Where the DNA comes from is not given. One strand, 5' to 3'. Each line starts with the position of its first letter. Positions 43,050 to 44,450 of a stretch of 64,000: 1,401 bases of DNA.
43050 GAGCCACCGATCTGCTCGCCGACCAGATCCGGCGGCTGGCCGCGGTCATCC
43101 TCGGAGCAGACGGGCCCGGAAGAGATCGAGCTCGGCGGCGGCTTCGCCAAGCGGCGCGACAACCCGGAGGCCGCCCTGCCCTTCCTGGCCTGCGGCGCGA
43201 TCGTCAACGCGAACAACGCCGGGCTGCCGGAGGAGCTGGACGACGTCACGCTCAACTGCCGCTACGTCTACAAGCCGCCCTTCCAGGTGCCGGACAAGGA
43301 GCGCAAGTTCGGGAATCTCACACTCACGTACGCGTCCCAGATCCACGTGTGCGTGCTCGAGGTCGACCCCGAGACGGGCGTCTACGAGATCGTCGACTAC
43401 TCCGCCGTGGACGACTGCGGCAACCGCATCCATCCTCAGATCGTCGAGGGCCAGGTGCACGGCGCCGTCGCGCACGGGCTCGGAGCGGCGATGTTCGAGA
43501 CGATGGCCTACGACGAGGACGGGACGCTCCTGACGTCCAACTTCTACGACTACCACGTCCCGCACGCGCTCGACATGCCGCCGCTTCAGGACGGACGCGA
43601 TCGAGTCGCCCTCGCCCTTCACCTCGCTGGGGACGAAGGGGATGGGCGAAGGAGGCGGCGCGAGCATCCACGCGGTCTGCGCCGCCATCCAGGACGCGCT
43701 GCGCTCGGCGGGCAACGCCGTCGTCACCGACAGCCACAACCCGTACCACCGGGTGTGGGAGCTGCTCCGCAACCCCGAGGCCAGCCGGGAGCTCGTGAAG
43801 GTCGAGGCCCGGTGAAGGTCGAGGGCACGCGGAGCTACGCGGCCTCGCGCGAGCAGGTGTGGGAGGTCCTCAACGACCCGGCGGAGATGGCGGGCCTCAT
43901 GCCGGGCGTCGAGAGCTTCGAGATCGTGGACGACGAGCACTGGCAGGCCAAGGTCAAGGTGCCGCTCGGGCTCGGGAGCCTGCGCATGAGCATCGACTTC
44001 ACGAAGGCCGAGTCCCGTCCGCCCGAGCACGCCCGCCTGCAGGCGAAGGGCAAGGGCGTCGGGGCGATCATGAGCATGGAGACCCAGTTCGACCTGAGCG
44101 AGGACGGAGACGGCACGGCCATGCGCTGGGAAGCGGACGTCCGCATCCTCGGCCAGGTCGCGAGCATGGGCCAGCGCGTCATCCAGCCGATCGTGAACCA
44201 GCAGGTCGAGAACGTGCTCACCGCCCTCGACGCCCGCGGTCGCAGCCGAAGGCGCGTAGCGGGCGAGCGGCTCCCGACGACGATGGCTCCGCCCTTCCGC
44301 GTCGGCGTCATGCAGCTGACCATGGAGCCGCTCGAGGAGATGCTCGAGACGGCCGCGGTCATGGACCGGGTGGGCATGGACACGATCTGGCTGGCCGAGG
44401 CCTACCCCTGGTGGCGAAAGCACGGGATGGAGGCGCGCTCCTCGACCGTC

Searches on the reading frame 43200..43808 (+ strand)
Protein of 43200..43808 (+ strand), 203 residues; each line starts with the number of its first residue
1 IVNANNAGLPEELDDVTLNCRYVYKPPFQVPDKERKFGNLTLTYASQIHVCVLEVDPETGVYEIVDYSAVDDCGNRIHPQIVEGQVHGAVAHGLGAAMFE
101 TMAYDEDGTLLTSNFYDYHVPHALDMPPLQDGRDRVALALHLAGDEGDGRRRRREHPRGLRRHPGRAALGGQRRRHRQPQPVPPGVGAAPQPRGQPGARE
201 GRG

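Call 52: search_protein_families(library=pfam, proteins=[window:43200-43808:+], max_evalue=0.001)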
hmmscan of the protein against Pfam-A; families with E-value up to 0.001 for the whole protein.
window:43200-43808:+ (203 aa): 1 family
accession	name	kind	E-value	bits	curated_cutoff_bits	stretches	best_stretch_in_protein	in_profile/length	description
PF20256.3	MoCoBD_2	-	1.4e-33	117.1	27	1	14-127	173-283/283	Molybdopterin cofactor-binding domain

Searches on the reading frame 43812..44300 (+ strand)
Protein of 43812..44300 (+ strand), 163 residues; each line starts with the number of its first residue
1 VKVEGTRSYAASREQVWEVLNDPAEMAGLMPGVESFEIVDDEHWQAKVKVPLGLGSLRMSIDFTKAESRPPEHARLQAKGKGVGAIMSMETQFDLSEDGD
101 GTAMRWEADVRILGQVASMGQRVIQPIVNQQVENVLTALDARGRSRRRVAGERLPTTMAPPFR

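Call 52: search_protein_families(library=pfam, proteins=[window:43812-44300:+], max_evalue=0.001)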
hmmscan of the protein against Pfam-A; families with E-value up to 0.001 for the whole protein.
window:43812-44300:+ (163 aa): 3 families
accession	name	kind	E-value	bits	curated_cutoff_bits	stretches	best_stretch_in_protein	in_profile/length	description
PF06240.19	COXG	-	1.9e-22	79.9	22.2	1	8-139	4-135/140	Carbon monoxide dehydrogenase subunit G (CoxG)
PF10604.15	Polyketide_cyc2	-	2e-11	44.8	27.4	1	2-134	3-136/142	Polyketide cyclase / dehydrase and lipid transport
PF03364.25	Polyketide_cyc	-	2.4e-06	28.3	23.4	1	10-112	2-99/126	Polyketide cyclase / dehydrase and lipid transport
